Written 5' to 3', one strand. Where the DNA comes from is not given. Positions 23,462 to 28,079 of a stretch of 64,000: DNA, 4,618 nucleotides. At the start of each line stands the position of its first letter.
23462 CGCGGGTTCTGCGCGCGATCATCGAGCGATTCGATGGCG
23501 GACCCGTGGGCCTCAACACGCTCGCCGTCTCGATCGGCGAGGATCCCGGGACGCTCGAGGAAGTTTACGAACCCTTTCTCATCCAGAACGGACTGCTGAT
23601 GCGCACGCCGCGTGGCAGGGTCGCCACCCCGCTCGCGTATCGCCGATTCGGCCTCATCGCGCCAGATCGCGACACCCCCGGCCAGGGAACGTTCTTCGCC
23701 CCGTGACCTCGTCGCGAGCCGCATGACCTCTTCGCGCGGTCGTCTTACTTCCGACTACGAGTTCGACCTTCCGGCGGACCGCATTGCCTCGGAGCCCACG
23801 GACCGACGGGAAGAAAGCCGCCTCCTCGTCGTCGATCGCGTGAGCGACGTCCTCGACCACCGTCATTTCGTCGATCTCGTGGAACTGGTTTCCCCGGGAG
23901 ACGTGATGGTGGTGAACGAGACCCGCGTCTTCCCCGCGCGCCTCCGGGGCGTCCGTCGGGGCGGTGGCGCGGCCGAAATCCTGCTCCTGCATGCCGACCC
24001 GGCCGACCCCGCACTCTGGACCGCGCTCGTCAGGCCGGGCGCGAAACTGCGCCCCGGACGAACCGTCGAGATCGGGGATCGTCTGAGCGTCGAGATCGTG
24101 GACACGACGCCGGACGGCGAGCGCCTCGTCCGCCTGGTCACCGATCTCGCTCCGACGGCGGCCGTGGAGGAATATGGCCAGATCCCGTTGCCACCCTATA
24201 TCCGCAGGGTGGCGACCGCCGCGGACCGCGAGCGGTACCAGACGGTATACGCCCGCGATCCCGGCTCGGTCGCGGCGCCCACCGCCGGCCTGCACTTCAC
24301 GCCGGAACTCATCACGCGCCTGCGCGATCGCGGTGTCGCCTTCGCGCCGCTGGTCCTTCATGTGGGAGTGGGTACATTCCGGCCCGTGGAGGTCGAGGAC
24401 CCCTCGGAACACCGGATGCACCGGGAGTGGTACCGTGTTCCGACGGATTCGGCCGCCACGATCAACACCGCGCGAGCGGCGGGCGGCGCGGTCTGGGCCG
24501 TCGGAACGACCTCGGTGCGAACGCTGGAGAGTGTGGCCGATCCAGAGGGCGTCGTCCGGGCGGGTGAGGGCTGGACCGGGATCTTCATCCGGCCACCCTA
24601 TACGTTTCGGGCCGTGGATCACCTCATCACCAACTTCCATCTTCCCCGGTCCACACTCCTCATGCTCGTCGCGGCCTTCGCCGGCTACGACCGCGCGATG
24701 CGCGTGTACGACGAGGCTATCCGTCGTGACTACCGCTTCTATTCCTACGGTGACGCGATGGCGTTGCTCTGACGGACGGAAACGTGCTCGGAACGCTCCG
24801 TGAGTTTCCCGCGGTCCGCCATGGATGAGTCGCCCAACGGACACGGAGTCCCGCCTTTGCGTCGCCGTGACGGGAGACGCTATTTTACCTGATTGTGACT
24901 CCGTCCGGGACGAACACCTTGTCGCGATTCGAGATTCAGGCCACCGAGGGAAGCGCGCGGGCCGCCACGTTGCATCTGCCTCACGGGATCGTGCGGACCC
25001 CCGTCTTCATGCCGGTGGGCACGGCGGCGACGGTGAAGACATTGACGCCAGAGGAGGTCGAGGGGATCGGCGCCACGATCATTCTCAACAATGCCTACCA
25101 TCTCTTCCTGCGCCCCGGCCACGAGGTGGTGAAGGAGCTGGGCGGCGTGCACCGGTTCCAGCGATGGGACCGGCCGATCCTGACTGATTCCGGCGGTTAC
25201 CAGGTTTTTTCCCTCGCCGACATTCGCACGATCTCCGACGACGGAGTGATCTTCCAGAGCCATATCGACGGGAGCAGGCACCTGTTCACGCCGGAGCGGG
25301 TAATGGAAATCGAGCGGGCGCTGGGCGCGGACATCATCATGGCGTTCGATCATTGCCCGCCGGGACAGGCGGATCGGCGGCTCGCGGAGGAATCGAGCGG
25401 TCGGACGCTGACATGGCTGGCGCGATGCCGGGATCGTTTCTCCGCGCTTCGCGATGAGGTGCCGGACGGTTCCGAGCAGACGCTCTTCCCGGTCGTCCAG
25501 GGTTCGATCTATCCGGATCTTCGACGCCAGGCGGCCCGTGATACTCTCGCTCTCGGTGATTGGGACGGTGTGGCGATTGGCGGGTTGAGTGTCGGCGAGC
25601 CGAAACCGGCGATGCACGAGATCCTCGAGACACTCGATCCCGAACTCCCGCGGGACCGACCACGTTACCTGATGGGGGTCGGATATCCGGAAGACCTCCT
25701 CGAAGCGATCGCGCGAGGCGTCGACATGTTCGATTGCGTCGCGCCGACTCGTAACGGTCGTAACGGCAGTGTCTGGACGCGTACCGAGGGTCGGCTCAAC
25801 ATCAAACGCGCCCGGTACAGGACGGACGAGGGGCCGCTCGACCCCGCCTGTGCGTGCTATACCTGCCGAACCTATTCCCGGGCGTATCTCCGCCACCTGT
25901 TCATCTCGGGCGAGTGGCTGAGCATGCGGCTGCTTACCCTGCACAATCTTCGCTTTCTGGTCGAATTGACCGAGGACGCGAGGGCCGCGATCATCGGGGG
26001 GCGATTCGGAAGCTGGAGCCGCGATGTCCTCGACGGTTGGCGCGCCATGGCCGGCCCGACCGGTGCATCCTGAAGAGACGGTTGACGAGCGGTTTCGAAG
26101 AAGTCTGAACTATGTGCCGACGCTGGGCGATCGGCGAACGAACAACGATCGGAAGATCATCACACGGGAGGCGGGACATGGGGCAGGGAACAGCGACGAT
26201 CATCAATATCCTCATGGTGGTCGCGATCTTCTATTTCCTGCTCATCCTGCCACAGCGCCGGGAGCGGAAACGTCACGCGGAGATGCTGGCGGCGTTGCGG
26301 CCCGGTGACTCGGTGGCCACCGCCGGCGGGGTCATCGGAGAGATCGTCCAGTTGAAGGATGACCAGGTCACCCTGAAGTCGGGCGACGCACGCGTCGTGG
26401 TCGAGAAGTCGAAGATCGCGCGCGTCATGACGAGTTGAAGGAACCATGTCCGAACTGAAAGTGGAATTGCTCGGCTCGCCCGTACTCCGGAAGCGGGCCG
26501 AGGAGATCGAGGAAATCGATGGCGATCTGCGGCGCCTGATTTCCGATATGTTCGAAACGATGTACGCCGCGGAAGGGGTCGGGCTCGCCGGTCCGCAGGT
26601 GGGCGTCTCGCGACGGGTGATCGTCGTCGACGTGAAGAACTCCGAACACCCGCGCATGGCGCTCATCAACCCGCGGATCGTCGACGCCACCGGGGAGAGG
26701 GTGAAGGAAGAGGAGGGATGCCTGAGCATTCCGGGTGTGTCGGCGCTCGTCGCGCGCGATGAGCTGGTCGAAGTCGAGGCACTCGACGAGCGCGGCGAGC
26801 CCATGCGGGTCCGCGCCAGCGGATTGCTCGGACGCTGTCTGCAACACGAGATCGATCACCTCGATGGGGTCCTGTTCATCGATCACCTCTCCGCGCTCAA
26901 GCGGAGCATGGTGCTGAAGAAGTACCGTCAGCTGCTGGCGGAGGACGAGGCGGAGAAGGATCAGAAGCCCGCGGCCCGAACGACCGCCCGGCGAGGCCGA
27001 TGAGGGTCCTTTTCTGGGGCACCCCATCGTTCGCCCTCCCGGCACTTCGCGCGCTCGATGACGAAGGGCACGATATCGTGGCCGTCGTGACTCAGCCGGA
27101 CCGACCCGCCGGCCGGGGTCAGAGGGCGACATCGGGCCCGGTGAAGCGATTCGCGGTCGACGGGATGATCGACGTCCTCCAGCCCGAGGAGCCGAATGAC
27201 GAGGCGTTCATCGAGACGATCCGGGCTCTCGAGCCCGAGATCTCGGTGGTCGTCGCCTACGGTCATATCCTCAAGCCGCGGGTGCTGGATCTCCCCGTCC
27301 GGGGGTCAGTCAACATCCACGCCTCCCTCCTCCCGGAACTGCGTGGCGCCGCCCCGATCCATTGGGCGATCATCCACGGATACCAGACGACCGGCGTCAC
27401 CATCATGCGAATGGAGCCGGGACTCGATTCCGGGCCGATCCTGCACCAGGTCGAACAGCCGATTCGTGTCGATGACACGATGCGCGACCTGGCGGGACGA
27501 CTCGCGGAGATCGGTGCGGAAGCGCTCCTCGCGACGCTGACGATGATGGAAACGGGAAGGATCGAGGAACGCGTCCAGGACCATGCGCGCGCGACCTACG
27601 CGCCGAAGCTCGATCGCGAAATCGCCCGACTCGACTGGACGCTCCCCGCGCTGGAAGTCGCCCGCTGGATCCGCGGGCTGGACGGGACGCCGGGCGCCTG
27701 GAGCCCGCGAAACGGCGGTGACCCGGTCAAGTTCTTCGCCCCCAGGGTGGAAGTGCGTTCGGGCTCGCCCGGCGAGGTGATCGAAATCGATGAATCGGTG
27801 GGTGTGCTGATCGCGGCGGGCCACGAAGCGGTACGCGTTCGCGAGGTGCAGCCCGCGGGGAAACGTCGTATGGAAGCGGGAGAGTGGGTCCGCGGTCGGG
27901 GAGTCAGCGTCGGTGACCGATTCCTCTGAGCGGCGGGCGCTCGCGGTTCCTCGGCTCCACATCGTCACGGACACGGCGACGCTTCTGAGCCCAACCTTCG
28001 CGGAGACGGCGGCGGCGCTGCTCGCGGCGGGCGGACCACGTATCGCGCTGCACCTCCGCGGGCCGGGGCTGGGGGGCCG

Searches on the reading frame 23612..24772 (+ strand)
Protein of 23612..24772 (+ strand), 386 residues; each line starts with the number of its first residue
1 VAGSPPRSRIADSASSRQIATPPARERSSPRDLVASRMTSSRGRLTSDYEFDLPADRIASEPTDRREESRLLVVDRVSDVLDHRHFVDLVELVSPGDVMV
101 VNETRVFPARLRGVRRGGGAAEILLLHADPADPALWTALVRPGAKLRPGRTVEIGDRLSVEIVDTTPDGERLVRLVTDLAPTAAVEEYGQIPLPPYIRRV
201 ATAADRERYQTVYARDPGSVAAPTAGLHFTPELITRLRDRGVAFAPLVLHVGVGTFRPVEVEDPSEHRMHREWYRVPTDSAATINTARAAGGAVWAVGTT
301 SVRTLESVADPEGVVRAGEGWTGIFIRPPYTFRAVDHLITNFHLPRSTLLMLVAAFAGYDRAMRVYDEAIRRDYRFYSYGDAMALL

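Call 96: search_protein_families(library=ncbifam, proteins=[window:23612-24772:+], max_evalue=1e-8)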
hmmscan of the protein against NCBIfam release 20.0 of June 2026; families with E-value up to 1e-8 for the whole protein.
window:23612-24772:+ (386 aa): 3 families
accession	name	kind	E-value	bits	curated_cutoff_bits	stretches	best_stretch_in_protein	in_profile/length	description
NF001140.0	PRK00147.1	equivalog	7.3e-134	446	324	1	46-385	3-342/346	tRNA preQ1(34) S-adenosylmethionine ribosyltransferase-isomerase QueA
TIGR00113.1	queA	equivalog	9.1e-115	383.3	267.45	1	46-385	4-344/345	tRNA preQ1(34) S-adenosylmethionine ribosyltransferase-isomerase QueA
NF002398.0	PRK01424.1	equivalog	4.4e-73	246.6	588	2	202-385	180-362/366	tRNA preQ1(34) S-adenosylmethionine ribosyltransferase-isomerase QueA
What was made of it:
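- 23747..24772 (+): queA. This is context: a downstream step of queuosine synthesis, not part of the operon. The match starts at residue 46 of the ORF that begins at 23612 (call 96).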

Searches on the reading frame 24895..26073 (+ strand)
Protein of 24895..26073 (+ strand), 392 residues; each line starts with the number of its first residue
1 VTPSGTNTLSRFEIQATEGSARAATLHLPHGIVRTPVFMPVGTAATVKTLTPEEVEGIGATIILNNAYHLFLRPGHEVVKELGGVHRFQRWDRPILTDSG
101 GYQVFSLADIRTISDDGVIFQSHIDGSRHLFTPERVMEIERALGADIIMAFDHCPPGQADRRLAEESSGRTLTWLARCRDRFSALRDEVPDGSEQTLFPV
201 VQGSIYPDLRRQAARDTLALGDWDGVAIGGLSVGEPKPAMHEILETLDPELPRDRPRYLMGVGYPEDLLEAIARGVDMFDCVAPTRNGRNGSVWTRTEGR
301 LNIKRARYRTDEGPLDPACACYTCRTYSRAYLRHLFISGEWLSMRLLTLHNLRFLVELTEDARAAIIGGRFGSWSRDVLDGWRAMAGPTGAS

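Call 96: search_protein_families(library=ncbifam, proteins=[window:24895-26073:+], max_evalue=1e-8)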
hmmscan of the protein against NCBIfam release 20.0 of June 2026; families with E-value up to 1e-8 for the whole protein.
window:24895-26073:+ (392 aa): 3 families
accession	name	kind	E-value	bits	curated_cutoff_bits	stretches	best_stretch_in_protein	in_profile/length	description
TIGR00430.1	Q_tRNA_tgt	equivalog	1.2e-146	488.4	306.75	1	12-379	1-360/368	tRNA guanosine(34) transglycosylase Tgt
TIGR00449.1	tgt_general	superfamily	3.3e-141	470.4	47.6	1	12-378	1-358/367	tRNA-guanine transglycosylase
TIGR00432.2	arcsn_tRNA_tgt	equivalog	4.6e-37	127.5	350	2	12-125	1-114/441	tRNA guanosine(15) transglycosylase TgtA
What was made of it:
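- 24895..26073 (+): tgt, tRNA-guanine(34) transglycosylase. This is context. NCBIfam TIGR00430 488 bits against 306.75 (call 96).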

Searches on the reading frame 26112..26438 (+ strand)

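Call 21: search_protein_families(library=pfam, proteins=[window:26112-26438:+], max_evalue=0.0001)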
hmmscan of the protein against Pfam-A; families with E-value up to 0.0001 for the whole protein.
window:26112-26438:+ (108 aa): 1 family
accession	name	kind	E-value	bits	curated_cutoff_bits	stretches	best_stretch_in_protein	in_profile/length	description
PF02699.20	YajC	-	2.4e-23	82.2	28.2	1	30-103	3-77/78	Preprotein translocase subunit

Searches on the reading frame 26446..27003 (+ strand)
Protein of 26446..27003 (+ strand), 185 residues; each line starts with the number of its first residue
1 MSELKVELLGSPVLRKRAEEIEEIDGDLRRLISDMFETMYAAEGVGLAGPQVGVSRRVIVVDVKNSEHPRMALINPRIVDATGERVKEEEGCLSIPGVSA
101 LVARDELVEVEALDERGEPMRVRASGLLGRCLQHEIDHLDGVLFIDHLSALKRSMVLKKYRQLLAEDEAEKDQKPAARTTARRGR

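Call 22: search_protein_families(library=pfam, proteins=[window:26446-27003:+], max_evalue=0.0001)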
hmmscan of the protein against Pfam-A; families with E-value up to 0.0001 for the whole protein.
window:26446-27003:+ (185 aa): 1 family
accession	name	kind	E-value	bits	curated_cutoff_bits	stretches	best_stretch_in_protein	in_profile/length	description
PF01327.26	Pep_deformylase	-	1.5e-52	177.7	22.8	1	5-153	3-155/156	Polypeptide deformylase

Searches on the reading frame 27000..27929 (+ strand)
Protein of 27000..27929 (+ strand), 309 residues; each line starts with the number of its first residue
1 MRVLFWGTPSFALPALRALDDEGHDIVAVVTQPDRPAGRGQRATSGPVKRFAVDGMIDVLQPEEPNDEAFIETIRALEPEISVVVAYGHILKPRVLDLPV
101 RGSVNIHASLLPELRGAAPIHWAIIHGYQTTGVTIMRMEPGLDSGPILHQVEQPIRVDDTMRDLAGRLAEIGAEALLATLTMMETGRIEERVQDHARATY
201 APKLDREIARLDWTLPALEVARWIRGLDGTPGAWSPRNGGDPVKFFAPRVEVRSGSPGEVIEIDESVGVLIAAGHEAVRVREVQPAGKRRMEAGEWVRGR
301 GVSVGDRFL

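Call 22: search_protein_families(library=pfam, proteins=[window:27000-27929:+], max_evalue=0.0001)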
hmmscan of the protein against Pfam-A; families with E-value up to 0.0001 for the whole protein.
window:27000-27929:+ (309 aa): 2 families
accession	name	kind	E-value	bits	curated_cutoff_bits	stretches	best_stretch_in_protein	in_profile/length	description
PF00551.24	Formyl_trans_N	-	1.8e-39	135.8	26.1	1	1-179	1-180/181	Formyl transferase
PF02911.23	Formyl_trans_C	-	2e-19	70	21.1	1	203-300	1-99/100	Formyl transferase, C-terminal domain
